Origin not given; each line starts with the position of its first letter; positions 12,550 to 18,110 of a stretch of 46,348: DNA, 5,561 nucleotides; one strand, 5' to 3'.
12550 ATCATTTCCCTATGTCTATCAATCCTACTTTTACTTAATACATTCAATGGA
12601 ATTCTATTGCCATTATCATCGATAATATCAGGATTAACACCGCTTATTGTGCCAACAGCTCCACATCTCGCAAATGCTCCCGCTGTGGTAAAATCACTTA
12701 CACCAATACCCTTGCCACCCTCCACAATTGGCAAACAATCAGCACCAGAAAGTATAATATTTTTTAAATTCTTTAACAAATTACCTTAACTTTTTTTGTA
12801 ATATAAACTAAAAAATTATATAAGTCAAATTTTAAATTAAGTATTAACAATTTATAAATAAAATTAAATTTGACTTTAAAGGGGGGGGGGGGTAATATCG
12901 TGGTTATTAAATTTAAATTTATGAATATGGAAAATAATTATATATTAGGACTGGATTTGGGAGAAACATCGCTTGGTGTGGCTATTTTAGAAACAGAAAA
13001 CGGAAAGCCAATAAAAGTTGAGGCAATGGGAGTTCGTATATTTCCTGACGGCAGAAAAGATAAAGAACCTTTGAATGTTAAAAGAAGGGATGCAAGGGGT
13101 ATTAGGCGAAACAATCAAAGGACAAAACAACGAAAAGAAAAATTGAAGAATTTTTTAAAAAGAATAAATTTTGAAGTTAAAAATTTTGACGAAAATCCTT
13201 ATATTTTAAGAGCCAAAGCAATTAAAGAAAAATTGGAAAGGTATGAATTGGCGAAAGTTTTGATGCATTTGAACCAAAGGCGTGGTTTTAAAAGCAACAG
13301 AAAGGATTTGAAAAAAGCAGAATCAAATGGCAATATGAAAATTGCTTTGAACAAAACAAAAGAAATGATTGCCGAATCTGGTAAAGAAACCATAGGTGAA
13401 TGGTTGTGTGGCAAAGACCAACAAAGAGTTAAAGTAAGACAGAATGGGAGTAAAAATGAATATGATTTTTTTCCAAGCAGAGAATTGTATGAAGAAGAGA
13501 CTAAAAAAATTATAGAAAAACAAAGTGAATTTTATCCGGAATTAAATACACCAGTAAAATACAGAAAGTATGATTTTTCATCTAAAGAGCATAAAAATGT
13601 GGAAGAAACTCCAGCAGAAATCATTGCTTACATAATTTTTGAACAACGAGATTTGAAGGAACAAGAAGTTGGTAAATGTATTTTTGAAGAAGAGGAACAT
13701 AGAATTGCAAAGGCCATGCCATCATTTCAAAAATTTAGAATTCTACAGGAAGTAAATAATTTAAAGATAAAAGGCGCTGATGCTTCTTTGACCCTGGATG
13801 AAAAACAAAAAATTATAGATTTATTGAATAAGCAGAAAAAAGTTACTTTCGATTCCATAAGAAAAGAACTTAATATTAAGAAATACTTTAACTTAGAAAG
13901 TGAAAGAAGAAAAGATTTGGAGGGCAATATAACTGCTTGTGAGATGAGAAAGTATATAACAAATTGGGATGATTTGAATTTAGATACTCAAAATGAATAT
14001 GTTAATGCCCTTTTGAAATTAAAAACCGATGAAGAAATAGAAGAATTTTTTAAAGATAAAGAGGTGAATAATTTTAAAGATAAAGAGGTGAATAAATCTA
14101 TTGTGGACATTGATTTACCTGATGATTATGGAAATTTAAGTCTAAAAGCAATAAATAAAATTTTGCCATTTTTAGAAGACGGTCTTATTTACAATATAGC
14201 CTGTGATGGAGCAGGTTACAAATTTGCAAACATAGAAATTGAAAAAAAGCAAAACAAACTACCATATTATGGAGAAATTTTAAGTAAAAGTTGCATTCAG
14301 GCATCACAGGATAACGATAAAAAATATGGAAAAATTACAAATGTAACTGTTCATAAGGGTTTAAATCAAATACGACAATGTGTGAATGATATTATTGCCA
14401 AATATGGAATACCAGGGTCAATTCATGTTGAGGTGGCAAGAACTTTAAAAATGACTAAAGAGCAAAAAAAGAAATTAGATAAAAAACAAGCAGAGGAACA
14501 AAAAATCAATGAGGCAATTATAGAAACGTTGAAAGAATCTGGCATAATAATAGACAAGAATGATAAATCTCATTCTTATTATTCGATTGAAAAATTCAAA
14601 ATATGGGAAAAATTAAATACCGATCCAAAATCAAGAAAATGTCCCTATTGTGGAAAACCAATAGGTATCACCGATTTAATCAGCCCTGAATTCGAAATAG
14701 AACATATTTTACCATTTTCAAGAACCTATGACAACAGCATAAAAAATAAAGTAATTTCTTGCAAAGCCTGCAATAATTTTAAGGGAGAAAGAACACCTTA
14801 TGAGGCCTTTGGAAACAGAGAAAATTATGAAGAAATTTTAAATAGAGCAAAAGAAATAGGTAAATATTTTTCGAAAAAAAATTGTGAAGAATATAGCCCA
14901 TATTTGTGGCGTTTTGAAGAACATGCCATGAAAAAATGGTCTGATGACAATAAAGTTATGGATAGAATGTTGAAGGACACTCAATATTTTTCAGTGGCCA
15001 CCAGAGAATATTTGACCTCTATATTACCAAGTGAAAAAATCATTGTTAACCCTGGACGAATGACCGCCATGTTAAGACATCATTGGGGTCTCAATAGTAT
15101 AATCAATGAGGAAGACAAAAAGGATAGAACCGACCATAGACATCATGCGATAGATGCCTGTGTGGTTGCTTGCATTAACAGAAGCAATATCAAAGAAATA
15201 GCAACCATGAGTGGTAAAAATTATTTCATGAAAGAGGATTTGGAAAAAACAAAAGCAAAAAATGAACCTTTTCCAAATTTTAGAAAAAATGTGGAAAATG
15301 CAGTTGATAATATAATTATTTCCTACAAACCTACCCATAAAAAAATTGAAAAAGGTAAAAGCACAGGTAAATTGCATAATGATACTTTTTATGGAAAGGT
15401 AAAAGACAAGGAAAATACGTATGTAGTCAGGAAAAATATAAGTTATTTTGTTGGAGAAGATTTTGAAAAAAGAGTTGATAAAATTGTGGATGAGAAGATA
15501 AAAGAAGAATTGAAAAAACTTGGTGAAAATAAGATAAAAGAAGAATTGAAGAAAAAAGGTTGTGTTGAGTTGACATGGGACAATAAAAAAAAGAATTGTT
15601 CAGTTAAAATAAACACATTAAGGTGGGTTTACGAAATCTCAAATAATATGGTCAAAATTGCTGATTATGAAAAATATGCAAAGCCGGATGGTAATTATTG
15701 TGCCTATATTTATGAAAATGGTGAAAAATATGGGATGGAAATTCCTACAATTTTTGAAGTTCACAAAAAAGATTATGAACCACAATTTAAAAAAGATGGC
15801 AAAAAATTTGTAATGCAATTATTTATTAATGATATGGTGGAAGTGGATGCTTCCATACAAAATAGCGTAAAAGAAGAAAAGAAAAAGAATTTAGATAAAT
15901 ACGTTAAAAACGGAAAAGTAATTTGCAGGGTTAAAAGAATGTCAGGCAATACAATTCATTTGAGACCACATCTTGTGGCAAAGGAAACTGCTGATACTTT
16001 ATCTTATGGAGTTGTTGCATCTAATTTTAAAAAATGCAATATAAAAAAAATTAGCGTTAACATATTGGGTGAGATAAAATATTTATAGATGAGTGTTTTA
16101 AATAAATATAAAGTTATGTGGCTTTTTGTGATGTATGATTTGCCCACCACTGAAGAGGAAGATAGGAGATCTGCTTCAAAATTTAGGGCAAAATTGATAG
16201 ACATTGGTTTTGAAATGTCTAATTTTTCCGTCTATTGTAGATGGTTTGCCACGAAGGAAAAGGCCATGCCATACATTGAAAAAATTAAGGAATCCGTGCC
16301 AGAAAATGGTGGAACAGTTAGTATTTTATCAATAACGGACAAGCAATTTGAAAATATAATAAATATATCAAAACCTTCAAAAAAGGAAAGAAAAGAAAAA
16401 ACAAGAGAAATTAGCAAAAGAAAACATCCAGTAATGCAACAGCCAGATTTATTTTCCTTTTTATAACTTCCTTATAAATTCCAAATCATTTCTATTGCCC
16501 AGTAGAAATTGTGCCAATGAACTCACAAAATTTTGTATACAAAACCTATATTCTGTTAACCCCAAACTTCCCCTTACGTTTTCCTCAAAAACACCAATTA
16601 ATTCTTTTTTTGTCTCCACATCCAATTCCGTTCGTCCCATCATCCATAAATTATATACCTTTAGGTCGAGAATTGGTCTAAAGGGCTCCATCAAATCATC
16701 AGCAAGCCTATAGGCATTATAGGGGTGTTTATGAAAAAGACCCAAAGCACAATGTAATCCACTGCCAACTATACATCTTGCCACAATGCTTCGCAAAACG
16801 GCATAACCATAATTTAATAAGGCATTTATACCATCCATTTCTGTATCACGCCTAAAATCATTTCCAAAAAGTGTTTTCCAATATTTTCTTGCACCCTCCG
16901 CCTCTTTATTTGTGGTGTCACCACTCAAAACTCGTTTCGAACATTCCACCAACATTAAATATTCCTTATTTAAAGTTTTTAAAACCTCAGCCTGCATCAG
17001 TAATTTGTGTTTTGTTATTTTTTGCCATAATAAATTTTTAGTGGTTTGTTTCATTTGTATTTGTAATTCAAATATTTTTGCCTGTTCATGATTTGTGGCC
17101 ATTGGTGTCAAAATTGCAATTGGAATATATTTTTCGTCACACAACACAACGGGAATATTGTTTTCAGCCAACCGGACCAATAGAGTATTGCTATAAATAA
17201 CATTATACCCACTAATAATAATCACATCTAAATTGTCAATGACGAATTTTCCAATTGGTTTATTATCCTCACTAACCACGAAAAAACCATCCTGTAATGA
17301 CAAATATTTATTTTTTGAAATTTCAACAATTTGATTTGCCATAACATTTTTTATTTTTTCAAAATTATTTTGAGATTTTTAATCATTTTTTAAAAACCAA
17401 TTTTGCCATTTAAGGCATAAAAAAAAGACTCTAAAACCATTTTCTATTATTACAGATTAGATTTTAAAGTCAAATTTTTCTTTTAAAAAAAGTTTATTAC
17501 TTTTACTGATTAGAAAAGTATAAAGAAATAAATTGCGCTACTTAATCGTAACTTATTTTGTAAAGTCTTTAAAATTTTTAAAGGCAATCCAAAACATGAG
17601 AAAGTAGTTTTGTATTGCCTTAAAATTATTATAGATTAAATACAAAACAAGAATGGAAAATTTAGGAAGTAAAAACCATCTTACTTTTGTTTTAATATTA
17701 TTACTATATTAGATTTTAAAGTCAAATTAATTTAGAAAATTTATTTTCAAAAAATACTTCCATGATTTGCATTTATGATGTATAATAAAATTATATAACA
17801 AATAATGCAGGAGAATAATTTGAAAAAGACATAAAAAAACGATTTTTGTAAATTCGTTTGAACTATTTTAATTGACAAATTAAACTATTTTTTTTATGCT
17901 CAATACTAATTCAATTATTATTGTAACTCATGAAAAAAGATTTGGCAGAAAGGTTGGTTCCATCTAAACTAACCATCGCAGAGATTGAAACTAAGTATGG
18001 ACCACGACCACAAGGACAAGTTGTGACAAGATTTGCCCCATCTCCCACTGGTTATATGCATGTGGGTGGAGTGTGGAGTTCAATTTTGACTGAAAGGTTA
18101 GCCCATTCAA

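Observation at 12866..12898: A G12 homopolymer fills the -35/-10 spacer of the predicted cas9 promoter, suggesting phase-variable or rheostat Cas9 expression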

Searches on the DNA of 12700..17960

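Call 73: search_rna_families(source=window, start=12700, end=17960, threshold=evalue, max_evalue=5)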
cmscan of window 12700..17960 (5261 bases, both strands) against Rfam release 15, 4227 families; matches with E-value up to 5: 3.
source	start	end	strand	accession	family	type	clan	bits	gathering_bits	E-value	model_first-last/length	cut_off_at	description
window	17422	17475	-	RF04001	mir-7918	Gene; miRNA;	-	26.8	80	0.016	1-58/58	no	mir-7918 microRNA precursor family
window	17427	17471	-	RF01941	MIR1223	Gene; miRNA;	-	17.5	77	3.3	24-79/102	no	MIR1223 microRNA precursor family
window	16900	17024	-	RF02111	IS009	Gene;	-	16.3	117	1.4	1-199/199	no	IS009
